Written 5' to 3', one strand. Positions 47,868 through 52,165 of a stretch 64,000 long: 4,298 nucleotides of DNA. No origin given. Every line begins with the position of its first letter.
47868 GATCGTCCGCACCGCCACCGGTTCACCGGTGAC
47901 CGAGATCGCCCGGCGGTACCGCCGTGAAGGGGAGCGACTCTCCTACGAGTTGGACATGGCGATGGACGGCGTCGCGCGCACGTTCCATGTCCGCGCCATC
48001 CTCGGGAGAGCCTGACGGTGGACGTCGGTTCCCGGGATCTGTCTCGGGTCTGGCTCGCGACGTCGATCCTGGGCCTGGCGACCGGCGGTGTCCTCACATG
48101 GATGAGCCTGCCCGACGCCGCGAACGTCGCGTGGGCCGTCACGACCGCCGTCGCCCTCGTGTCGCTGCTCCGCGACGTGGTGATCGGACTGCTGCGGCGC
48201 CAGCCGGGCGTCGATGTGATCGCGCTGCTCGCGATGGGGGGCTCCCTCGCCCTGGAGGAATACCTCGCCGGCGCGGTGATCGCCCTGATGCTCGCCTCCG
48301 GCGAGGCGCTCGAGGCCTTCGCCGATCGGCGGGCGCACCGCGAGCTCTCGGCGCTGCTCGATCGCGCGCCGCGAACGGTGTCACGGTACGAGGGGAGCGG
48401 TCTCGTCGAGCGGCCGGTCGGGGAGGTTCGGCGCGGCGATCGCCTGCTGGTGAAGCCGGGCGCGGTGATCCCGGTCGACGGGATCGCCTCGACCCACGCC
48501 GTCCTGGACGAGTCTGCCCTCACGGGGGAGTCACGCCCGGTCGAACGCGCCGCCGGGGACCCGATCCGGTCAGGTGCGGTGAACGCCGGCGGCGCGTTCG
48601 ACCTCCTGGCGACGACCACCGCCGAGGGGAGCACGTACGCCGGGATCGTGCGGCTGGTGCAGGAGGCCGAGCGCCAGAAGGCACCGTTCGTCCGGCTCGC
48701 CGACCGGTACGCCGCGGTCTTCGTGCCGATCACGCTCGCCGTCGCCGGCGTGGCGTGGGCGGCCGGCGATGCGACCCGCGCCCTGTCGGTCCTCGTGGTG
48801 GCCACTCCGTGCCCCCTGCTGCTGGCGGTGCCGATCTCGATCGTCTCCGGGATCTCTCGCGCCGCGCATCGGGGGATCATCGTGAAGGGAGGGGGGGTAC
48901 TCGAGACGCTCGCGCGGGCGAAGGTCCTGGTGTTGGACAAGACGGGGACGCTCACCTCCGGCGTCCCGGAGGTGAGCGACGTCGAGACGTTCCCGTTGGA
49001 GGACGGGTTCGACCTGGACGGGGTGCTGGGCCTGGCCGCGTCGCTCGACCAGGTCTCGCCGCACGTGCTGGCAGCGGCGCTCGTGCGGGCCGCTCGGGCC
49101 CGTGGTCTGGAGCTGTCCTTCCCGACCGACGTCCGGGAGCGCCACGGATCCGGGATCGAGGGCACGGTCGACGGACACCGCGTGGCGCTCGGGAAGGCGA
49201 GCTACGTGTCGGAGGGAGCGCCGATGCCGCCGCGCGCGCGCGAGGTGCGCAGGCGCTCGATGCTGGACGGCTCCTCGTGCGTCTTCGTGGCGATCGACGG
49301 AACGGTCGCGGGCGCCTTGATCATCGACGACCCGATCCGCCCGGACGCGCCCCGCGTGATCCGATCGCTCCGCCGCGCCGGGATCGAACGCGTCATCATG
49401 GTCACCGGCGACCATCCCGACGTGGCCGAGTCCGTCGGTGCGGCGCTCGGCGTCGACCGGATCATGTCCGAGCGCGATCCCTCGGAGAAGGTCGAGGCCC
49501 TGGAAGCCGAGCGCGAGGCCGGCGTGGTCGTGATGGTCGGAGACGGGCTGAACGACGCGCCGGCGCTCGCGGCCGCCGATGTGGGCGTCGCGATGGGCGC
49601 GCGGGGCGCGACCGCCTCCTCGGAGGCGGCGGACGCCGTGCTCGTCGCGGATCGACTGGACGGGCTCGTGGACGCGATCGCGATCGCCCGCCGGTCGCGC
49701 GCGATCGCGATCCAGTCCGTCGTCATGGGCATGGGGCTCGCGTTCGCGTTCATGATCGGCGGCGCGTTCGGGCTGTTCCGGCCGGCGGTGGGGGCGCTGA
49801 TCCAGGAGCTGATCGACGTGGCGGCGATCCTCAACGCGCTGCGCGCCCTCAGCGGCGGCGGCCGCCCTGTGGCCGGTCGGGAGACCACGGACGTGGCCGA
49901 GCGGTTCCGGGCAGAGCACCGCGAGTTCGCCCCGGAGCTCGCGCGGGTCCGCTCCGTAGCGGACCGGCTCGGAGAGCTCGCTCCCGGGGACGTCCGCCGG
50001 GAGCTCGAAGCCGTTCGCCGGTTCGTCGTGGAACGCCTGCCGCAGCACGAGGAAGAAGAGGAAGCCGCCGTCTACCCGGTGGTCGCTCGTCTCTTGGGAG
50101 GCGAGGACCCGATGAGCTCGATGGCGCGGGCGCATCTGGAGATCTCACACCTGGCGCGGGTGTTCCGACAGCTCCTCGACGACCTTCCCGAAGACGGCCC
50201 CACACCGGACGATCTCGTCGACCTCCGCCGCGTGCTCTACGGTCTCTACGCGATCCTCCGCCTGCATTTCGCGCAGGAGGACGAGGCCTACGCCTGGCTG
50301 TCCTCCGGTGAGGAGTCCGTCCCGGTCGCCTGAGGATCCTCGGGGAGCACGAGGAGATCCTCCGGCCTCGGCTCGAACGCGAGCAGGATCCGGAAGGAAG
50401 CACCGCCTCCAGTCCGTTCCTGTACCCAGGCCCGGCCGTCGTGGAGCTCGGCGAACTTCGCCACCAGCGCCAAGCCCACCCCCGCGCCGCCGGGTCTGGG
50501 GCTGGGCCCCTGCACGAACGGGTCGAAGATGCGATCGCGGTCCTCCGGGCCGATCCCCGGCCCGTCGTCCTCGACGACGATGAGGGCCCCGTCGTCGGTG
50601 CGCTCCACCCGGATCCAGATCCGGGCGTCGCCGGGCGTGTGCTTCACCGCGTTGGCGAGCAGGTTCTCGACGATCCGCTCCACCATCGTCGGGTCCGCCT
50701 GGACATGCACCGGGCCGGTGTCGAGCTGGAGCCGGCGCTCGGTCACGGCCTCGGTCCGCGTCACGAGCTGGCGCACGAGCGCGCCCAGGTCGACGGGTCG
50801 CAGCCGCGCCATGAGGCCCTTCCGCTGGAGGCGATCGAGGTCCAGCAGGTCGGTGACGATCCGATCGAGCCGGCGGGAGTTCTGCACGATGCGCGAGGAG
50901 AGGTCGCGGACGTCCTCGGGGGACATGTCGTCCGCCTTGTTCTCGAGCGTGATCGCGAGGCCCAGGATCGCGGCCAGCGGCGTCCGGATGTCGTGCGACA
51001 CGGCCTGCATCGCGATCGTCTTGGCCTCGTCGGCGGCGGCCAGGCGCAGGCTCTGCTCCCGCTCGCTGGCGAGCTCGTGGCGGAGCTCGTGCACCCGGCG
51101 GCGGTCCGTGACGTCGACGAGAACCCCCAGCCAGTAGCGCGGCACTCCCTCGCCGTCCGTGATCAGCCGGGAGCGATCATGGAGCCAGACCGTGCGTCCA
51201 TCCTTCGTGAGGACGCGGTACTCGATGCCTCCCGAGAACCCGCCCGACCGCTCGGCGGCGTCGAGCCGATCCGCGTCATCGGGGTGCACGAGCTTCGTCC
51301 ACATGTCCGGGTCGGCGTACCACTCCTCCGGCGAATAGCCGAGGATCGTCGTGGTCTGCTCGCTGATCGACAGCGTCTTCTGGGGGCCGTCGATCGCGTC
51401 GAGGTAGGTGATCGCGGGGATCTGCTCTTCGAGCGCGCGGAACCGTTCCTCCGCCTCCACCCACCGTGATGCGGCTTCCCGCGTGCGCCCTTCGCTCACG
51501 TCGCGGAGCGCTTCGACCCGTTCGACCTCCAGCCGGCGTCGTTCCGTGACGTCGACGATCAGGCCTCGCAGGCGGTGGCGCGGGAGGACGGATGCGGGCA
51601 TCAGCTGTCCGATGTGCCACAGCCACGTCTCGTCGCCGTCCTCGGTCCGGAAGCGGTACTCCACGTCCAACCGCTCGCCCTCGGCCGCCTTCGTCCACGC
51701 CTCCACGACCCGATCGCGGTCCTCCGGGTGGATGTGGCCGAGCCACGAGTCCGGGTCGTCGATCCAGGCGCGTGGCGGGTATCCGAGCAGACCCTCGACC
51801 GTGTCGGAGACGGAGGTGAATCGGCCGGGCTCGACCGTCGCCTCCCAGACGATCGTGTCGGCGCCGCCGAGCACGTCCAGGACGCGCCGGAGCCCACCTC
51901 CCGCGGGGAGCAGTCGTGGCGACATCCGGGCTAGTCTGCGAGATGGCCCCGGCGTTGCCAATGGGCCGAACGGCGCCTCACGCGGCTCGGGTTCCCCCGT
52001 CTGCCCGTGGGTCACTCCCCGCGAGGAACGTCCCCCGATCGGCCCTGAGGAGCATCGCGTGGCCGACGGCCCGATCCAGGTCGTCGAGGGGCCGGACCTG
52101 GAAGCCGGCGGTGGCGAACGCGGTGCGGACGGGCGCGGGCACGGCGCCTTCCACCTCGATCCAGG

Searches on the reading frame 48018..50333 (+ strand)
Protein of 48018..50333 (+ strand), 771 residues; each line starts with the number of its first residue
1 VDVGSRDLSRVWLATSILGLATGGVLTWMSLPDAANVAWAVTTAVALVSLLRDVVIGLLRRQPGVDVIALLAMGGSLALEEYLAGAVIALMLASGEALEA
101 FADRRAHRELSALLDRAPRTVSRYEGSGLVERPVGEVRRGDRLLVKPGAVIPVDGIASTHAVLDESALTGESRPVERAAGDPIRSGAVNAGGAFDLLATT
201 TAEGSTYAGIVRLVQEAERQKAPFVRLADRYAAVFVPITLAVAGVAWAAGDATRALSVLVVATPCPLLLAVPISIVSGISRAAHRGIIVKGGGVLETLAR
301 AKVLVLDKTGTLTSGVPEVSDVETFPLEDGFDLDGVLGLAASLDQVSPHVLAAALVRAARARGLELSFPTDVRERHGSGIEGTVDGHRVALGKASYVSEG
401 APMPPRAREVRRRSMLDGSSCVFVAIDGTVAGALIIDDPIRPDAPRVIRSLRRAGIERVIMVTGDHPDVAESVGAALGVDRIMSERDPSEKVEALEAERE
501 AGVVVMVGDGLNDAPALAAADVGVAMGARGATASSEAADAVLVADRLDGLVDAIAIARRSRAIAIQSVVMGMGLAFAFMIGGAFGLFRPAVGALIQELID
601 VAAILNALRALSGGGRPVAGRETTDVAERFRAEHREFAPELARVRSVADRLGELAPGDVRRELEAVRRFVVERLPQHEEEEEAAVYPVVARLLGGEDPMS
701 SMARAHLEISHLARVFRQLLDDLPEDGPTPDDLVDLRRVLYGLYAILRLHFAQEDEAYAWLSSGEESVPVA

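Call 39: search_protein_families(library=pfam, proteins=[window:48018-50333:+], max_evalue=0.0001)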
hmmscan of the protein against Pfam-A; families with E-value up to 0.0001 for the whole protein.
window:48018-50333:+ (771 aa): 3 families
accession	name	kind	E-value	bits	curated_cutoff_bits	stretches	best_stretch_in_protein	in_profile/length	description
PF00122.25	E1-E2_ATPase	-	3.1e-42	144.6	28.1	1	117-285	3-181/181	E1-E2 ATPase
PF00702.32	Hydrolase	-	1.3e-27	97.9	26.4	1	302-521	2-191/191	haloacid dehalogenase-like hydrolase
PF01814.28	Hemerythrin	-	1e-13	52.3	25.3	1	627-758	3-123/127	Hemerythrin HHE cation binding domain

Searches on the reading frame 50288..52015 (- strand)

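Call 39: search_protein_families(library=pfam, proteins=[window:50288-52015:-], max_evalue=0.0001)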
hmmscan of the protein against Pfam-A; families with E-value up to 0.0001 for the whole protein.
window:50288-52015:- (575 aa): 6 families
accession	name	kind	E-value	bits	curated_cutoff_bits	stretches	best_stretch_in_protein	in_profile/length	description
PF08447.18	PAS_3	-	2.4e-36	124.3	25.6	2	215-298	2-88/89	PAS fold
PF02518.31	HATPase_c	-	2.9e-28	98.9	26.4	1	441-547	2-109/111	Histidine kinase-, DNA gyrase B-, and HSP90-like ATPase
PF00512.31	HisKA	-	6.7e-14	52.1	26.9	1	336-397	6-64/66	His Kinase A (phospho-acceptor) domain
PF13426.13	PAS_9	-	3.5e-10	40.5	27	1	214-304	13-103/103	PAS domain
PF00989.32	PAS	-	8.6e-10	39.1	22.6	1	192-302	3-113/113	PAS fold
PF08448.16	PAS_4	-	3.2e-05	24.5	23.1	0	64-161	15-110/110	PAS fold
